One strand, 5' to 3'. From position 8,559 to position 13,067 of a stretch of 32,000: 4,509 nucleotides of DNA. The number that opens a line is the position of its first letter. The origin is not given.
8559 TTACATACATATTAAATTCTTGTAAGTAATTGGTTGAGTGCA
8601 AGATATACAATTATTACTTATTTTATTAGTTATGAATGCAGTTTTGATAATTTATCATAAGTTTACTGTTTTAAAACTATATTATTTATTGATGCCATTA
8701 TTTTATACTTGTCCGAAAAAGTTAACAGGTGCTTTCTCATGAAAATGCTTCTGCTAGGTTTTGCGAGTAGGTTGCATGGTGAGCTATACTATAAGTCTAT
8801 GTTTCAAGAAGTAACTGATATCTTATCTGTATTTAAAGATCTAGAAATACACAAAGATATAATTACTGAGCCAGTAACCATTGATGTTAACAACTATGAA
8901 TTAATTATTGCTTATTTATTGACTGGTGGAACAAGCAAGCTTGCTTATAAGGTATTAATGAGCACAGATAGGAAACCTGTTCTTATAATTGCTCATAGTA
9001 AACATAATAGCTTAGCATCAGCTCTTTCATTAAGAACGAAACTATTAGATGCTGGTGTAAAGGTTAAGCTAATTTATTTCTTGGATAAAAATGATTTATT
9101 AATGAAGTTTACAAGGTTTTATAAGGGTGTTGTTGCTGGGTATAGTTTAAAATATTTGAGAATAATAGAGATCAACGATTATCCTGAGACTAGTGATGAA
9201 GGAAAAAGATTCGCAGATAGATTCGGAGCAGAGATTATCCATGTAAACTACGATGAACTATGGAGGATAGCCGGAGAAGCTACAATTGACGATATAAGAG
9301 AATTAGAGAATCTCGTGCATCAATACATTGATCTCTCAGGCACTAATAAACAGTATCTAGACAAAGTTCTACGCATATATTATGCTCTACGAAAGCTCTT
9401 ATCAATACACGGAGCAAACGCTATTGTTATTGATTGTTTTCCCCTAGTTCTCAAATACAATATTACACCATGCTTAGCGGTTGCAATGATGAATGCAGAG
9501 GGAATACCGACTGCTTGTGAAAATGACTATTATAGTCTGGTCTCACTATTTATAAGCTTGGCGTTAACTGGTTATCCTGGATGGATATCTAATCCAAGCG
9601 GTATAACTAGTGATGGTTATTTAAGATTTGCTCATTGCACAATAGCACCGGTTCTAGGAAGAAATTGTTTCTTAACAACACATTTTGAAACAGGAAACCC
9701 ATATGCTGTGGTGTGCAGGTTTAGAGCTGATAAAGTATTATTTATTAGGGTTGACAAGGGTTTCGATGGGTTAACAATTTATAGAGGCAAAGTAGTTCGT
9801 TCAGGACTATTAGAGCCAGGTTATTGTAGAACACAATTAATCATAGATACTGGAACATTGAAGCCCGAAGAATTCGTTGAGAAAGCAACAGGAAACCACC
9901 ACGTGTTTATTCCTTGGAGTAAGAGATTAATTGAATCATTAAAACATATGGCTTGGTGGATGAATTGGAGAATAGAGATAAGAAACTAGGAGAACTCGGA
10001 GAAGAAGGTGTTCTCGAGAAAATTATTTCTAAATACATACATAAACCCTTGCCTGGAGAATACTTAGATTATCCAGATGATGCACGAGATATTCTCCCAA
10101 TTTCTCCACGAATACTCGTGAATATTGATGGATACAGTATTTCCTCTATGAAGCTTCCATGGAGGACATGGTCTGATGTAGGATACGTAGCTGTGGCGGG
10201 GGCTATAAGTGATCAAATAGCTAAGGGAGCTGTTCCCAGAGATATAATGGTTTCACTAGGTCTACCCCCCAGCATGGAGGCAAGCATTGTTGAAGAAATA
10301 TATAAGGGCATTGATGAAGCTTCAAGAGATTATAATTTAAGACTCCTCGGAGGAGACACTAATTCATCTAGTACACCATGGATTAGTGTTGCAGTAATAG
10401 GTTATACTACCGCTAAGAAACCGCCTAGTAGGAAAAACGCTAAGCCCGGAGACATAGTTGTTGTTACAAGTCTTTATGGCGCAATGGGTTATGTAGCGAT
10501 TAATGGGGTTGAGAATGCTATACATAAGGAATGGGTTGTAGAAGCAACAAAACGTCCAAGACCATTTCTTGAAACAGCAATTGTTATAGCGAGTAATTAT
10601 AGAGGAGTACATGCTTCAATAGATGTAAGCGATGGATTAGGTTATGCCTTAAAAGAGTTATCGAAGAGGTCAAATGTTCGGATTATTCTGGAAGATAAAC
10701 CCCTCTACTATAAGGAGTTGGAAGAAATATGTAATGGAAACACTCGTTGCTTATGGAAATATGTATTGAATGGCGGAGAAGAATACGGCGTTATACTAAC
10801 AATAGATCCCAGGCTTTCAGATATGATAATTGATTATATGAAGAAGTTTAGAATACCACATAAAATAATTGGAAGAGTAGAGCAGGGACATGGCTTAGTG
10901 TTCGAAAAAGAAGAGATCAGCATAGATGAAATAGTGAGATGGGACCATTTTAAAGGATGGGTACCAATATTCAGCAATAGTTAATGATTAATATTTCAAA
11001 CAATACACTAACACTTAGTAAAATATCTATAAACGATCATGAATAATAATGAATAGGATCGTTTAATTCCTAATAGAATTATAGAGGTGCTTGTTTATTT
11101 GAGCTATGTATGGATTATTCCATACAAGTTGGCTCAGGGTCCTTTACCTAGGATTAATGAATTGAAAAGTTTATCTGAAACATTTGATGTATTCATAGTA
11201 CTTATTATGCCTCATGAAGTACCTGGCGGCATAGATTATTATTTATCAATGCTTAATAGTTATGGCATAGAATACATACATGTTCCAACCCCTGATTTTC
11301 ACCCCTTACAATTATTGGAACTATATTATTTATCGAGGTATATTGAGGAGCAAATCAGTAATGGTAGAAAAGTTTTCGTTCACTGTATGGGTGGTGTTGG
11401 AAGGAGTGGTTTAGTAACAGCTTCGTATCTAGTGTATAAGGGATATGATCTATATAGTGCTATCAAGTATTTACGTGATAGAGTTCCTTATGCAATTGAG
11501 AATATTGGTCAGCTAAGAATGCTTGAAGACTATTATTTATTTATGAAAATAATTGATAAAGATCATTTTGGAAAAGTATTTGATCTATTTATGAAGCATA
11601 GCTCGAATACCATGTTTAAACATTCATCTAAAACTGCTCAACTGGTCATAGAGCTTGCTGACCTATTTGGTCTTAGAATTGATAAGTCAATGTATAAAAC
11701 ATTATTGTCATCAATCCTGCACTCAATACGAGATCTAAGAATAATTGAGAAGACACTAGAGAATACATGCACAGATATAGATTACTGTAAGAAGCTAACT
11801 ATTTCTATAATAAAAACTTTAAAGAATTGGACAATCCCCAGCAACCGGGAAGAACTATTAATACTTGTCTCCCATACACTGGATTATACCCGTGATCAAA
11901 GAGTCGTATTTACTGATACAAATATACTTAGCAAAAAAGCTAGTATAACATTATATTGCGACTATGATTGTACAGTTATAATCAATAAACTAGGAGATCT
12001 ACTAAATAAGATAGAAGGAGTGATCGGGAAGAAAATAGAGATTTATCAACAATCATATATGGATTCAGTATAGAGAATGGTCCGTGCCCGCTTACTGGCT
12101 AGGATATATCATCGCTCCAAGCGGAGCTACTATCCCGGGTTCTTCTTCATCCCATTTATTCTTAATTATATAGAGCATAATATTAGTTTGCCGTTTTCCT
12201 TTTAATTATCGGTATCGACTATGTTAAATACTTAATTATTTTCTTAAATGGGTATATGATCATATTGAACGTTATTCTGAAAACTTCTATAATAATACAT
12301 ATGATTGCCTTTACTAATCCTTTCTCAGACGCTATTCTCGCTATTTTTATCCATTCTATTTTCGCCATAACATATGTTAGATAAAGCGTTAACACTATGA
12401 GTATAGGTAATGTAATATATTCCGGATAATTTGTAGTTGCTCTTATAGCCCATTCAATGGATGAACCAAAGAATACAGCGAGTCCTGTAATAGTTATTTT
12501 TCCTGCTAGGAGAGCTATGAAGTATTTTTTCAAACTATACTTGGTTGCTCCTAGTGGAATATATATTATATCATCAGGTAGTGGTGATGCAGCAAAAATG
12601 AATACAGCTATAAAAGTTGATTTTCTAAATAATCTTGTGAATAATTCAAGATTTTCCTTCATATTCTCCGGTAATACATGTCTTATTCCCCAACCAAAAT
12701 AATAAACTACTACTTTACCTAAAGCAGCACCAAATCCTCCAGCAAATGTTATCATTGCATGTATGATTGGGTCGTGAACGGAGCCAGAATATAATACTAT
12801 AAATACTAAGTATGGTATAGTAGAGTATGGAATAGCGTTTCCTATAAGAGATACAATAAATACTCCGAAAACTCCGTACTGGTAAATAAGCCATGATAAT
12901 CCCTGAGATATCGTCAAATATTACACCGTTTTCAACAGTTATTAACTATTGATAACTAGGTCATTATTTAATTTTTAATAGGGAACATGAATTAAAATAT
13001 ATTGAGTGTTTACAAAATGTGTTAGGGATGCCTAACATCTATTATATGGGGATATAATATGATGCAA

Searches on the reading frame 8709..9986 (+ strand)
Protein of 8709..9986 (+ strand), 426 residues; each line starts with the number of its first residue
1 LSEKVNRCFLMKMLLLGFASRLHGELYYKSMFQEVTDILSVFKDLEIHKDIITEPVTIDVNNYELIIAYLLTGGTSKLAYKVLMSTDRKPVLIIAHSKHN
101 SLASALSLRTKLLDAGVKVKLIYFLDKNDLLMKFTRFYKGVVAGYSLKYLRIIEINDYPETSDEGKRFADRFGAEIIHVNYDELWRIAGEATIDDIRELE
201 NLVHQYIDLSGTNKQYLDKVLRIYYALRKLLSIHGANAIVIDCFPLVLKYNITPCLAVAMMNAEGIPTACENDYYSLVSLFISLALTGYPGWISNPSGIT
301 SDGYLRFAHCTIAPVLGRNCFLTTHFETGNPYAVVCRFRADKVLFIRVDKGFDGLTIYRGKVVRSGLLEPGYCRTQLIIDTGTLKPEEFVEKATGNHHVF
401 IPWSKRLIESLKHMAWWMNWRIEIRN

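Call 13: search_protein_families(library=pfam, proteins=[window:8709-9986:+], max_evalue=0.001)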
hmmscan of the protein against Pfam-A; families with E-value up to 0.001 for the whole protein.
window:8709-9986:+ (426 aa): 0 families

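Call 22: search_protein_families(library=phrogs, proteins=[window:8709-9986:+], max_evalue=1)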
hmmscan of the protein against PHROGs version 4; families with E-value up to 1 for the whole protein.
window:8709-9986:+ (426 aa): 0 families

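Call 41: search_protein_families(library=ncbifam, proteins=[window:8709-9986:+], max_evalue=0.01)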
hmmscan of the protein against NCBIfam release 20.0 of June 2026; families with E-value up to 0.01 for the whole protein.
window:8709-9986:+ (426 aa): 1 family
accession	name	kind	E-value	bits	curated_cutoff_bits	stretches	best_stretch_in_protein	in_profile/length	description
NF048012.1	SlpQosIsomSftI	equivalog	1.7e-05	23.8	700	1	164-287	175-299/443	sulfoquinovose isomerase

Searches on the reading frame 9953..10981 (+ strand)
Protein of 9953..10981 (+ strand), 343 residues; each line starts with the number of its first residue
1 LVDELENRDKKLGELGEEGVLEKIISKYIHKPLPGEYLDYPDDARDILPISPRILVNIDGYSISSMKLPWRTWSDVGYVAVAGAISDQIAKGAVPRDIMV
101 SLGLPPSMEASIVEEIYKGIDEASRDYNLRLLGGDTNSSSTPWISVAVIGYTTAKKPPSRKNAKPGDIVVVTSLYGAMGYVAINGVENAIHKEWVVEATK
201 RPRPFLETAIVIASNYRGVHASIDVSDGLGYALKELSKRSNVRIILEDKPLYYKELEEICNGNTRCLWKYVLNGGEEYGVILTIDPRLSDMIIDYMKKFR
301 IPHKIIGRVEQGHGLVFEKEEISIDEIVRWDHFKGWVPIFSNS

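Call 13: search_protein_families(library=pfam, proteins=[window:9953-10981:+], max_evalue=0.001)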
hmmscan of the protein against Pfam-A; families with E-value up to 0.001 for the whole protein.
window:9953-10981:+ (343 aa): 2 families
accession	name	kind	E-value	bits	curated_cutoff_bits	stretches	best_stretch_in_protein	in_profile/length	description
PF00586.29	AIRS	-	6.2e-17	62.5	24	1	54-151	15-111/112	AIR synthase related protein, N-terminal domain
PF02769.27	AIRS_C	-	2.3e-07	31.6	23.1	1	164-316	1-152/156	AIR synthase related protein, C-terminal domain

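Call 41: search_protein_families(library=ncbifam, proteins=[window:9953-10981:+], max_evalue=0.01)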
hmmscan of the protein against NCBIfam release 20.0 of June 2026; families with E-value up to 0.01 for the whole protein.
window:9953-10981:+ (343 aa): 14 families
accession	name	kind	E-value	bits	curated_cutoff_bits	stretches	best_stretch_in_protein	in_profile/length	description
TIGR01379.1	thiL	equivalog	1.5e-51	175.3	184.15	1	73-333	57-320/320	thiamine-phosphate kinase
NF004353.0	PRK05731.2-2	equivalog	2.4e-39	135.3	301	1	72-335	50-304/311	thiamine-phosphate kinase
NF004351.0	PRK05731.1-4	equivalog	1.2e-36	126.5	324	1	7-333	6-319/321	thiamine-phosphate kinase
NF004354.0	PRK05731.2-3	equivalog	1.4e-29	103.3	204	1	67-313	40-263/273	thiamine-phosphate kinase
NF004350.0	PRK05731.1-1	equivalog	4.6e-21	75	441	1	73-334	61-323/325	thiamine-phosphate kinase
TIGR02124.1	hypE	equivalog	3.6e-19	68.9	251.6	1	21-322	13-314/332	hydrogenase expression/formation protein HypE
TIGR00476.1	selD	equivalog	8e-15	54.8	125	1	75-251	75-251/311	selenide, water dikinase SelD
NF010705.0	PRK14105.1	equivalog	5.9e-10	38.5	291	1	77-210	78-211/345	selenide, water dikinase SelD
TIGR04049.1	AIR_rel_sll0787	hypoth_equivalog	1.4e-09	37.5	321.3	1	76-321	75-302/318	sll0787 family AIR synthase-like protein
NF002098.0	PRK00943.1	equivalog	4.3e-08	32.5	299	1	75-247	79-251/347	selenide, water dikinase SelD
NF038049.1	SelD_rel_HyperS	equivalog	1.1e-07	30.8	250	1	218-322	348-450/465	SelD-related putative sulfur metabolism protein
TIGR04050.1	MSMEG_0567_Cter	hypoth_equivalog_domain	3.2e-06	26.8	312.2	1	76-172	63-154/296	MSMEG_0567/sll0787 family protein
TIGR03267.1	methan_mark_2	hypoth_equivalog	5.7e-06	25.6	365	1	37-227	40-221/323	methanogenesis marker 2 protein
TIGR00878.1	purM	equivalog_domain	0.006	15.8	236.35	1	73-138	74-138/332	phosphoribosylformylglycinamidine cyclo-ligase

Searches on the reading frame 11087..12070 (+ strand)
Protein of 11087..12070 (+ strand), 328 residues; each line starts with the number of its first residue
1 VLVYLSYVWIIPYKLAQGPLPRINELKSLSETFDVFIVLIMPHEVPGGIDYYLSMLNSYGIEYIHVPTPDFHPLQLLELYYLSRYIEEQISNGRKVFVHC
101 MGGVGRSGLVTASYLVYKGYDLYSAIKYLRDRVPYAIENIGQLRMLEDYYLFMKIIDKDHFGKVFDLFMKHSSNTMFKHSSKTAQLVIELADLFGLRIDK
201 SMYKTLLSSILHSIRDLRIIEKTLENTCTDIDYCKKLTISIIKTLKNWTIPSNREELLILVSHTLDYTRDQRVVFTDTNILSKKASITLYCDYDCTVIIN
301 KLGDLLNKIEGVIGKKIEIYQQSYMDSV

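Call 13: search_protein_families(library=pfam, proteins=[window:11087-12070:+], max_evalue=0.001)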
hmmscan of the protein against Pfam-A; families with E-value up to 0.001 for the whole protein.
window:11087-12070:+ (328 aa): 4 families
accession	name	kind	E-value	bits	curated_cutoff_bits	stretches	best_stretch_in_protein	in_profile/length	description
PF00782.25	DSPc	-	1.7e-14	54.2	33.5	1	57-149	36-130/133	Dual specificity phosphatase, catalytic domain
PF22785.1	Tc-R-P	-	2.4e-11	44.5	27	1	58-119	38-105/106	Polymorphic toxin system, DSP-PTPase phosphatase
PF22784.1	PTP-SAK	-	1.6e-09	38.5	27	1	9-124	6-118/153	Swiss Army Knife protein, DSP-PTPase phosphatase domain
PF05706.17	CDKN3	-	3.4e-06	27.3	20.7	1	25-118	66-158/168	Cyclin-dependent kinase inhibitor 3 (CDKN3)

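Call 41: search_protein_families(library=ncbifam, proteins=[window:11087-12070:+], max_evalue=0.01)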
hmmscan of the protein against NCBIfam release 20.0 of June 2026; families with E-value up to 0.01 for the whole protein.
window:11087-12070:+ (328 aa): 1 family
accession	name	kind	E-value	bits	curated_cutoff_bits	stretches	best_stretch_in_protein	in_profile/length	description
NF009025.0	PRK12361.1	equivalog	1.3e-09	36.8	505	1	57-150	138-233/546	hypothetical protein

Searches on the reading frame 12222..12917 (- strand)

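Call 13: search_protein_families(library=pfam, proteins=[window:12222-12917:-], max_evalue=0.001)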
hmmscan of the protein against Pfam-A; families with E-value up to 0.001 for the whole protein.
window:12222-12917:- (232 aa): 1 family
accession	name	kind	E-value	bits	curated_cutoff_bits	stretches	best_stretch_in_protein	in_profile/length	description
PF09335.16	VTT_dom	-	2.7e-13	50.9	33.9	1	38-152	5-122/123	VTT domain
